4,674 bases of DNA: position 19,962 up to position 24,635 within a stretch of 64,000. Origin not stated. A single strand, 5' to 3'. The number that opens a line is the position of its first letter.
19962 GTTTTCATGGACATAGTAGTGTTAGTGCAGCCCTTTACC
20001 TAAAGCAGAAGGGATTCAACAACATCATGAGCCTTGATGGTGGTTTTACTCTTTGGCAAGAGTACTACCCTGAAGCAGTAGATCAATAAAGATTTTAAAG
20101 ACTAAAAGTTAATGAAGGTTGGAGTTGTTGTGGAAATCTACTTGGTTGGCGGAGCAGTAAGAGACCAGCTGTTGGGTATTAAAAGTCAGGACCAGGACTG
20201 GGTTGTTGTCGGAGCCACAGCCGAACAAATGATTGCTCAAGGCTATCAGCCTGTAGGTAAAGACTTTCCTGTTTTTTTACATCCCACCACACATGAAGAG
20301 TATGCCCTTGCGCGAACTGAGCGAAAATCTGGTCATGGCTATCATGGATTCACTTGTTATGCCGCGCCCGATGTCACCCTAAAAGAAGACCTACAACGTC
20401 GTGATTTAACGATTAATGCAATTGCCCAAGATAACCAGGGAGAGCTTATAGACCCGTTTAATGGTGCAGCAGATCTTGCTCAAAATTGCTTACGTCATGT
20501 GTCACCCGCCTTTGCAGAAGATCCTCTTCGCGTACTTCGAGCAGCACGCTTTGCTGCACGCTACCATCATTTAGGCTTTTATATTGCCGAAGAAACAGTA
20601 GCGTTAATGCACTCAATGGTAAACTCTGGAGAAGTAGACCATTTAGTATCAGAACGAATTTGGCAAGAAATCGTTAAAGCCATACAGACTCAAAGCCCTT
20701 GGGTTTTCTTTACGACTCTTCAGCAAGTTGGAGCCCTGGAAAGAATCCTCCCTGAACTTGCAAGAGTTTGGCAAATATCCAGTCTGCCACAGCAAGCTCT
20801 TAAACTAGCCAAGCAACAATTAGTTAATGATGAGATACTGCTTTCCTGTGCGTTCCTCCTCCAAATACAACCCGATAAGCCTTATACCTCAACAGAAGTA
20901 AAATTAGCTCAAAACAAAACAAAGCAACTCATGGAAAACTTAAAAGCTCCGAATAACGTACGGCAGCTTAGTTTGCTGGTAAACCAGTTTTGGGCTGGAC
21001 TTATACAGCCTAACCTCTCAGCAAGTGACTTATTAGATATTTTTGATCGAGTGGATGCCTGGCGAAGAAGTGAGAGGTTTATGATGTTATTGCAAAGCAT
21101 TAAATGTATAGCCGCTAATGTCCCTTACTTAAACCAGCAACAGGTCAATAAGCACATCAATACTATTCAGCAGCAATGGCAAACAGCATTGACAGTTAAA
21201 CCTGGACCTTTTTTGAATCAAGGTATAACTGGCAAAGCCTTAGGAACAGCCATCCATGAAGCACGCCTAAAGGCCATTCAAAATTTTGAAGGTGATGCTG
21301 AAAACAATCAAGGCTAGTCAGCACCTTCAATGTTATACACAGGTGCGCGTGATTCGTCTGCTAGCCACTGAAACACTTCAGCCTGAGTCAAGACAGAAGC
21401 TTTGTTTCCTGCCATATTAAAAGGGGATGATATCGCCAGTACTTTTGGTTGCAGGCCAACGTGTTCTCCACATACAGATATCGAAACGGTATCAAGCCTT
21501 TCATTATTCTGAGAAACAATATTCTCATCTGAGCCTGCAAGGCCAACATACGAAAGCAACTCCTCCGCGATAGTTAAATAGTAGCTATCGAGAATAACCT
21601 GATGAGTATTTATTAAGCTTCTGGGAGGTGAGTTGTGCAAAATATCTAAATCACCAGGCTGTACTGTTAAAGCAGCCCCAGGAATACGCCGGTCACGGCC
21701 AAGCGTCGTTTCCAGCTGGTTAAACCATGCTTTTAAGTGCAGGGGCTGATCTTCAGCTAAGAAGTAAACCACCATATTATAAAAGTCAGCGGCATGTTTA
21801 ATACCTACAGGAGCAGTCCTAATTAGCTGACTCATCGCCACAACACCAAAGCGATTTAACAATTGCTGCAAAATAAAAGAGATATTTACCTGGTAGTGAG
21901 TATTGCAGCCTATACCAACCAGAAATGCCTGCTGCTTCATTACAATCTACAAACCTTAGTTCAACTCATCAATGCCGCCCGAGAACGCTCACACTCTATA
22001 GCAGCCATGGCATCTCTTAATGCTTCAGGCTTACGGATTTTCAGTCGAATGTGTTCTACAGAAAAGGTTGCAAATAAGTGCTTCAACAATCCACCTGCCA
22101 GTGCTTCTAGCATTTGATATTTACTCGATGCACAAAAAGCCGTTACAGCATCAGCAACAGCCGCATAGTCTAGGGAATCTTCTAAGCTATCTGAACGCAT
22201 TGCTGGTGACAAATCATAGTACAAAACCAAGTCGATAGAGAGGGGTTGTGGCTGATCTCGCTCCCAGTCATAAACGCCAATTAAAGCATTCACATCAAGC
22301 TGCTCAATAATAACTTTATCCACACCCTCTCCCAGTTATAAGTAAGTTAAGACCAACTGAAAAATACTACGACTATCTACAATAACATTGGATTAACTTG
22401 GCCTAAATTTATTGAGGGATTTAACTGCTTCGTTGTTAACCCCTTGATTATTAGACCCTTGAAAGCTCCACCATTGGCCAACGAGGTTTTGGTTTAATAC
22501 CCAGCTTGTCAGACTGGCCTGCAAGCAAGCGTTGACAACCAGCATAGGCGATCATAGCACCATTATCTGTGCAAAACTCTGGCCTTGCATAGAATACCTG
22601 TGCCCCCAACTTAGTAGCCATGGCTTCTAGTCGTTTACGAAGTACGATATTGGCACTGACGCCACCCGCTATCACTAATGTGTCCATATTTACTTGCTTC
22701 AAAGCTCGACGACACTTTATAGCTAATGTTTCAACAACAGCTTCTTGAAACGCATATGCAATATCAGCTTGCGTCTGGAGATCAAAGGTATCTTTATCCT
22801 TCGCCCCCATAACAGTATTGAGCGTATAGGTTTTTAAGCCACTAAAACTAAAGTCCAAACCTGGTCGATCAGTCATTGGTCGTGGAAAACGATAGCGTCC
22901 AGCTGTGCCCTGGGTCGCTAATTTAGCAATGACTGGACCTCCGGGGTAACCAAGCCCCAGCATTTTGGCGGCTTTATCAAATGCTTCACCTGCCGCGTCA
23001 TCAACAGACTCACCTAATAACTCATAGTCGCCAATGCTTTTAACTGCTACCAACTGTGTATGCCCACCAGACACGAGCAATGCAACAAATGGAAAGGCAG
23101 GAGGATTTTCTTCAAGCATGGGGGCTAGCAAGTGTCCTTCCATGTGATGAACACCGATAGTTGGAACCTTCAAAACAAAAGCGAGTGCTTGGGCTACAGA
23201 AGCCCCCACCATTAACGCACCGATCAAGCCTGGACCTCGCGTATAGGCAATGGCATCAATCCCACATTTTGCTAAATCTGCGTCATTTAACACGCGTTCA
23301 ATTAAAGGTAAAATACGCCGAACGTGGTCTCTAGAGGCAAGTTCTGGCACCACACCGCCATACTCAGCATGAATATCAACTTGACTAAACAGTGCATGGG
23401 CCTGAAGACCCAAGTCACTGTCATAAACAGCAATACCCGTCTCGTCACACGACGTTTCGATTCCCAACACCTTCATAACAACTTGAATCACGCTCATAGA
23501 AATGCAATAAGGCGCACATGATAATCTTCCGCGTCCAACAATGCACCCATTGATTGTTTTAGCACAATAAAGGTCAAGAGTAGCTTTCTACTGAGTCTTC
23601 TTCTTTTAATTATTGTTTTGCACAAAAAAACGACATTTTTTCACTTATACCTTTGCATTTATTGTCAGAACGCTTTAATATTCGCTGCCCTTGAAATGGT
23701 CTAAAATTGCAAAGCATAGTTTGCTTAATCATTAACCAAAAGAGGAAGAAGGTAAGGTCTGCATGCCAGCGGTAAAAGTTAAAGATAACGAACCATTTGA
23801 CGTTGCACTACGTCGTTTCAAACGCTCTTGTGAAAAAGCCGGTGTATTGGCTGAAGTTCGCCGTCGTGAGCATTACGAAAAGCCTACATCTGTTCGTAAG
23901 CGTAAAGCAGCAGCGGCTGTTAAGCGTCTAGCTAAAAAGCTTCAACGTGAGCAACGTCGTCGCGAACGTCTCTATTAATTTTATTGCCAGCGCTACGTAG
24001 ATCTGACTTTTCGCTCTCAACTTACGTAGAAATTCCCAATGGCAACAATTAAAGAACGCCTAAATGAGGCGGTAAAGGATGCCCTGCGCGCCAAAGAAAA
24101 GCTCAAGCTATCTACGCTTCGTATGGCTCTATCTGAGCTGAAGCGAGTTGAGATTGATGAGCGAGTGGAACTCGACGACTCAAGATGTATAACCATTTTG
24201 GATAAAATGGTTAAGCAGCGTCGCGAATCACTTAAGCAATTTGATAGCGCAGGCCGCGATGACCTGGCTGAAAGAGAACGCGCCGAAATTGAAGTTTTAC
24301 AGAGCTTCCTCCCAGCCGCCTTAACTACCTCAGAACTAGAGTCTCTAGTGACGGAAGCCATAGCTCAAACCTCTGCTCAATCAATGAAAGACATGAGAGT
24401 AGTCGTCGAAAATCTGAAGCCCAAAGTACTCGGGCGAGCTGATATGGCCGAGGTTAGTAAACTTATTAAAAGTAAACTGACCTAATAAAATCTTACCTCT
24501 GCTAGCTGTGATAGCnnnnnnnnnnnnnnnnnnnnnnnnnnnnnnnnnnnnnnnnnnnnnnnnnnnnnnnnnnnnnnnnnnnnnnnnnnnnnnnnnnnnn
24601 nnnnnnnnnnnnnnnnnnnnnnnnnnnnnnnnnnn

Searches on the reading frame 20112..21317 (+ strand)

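Call 36: search_protein_families(library=pfam, proteins=[window:20112-21317:+], max_evalue=0.000001)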
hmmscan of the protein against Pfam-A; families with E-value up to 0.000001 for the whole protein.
window:20112-21317:+ (401 aa): 2 families
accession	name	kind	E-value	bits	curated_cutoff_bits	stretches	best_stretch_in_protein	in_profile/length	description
PF01743.26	PolyA_pol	-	6.9e-20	72.1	23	1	9-128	1-126/126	Poly A polymerase head domain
PF12627.12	PolyA_pol_RNAbd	-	2.2e-10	40.6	22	1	155-217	1-61/64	Probable RNA and SrmB- binding site of polymerase A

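Call 67: search_protein_families(library=padloc, proteins=[window:20112-21317:+], max_evalue=0.001)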
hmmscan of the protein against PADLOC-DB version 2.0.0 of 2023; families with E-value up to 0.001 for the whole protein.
window:20112-21317:+ (401 aa): 0 families

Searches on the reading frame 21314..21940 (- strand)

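Call 36: search_protein_families(library=pfam, proteins=[window:21314-21940:-], max_evalue=0.000001)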
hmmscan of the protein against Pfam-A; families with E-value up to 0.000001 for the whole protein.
window:21314-21940:- (208 aa): 1 family
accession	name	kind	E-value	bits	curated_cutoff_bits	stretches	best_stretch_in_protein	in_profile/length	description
PF01288.25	HPPK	-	9.3e-10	39.4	25.7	1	8-102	2-91/116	7,8-dihydro-6-hydroxymethylpterin-pyrophosphokinase (HPPK)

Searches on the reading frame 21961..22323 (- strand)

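Call 36: search_protein_families(library=pfam, proteins=[window:21961-22323:-], max_evalue=0.000001)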
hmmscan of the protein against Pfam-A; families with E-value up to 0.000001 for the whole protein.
window:21961-22323:- (120 aa): 1 family
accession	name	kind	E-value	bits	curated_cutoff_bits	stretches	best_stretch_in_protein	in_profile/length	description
PF02152.23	FolB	-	9.7e-31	107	31.8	1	4-112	1-111/113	Dihydroneopterin aldolase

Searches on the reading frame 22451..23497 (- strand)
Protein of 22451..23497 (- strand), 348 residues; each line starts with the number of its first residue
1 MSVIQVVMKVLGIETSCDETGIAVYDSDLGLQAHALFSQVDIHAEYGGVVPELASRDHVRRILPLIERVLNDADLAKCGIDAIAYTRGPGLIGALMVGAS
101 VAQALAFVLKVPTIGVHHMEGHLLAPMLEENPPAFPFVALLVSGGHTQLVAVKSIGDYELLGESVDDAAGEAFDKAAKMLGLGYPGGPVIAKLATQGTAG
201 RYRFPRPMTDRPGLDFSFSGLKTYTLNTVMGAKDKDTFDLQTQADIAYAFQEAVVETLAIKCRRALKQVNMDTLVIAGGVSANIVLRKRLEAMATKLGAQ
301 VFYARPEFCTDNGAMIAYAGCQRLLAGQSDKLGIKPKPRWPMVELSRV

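Call 36: search_protein_families(library=pfam, proteins=[window:22451-23497:-], max_evalue=0.000001)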
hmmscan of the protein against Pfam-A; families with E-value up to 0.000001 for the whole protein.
window:22451-23497:- (348 aa): 2 families
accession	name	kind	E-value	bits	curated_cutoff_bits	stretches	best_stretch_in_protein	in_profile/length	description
PF00814.31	TsaD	-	3.4e-101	338.8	24.8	1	32-318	3-264/264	tRNA N6-adenosine threonylcarbamoyltransferase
PF22521.2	HypF_C_2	-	6.9e-08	33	27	1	235-313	158-236/241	Carbamoyltransferase, Kae1-like Domain, second subdomain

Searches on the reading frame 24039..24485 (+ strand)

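Call 36: search_protein_families(library=pfam, proteins=[window:24039-24485:+], max_evalue=0.000001)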
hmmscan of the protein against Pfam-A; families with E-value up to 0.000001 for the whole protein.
window:24039-24485:+ (148 aa): 1 family
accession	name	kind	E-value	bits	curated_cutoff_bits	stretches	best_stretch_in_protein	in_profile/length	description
PF09424.15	YqeY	-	1.3e-48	165.2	27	1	5-147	1-143/143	Yqey-like protein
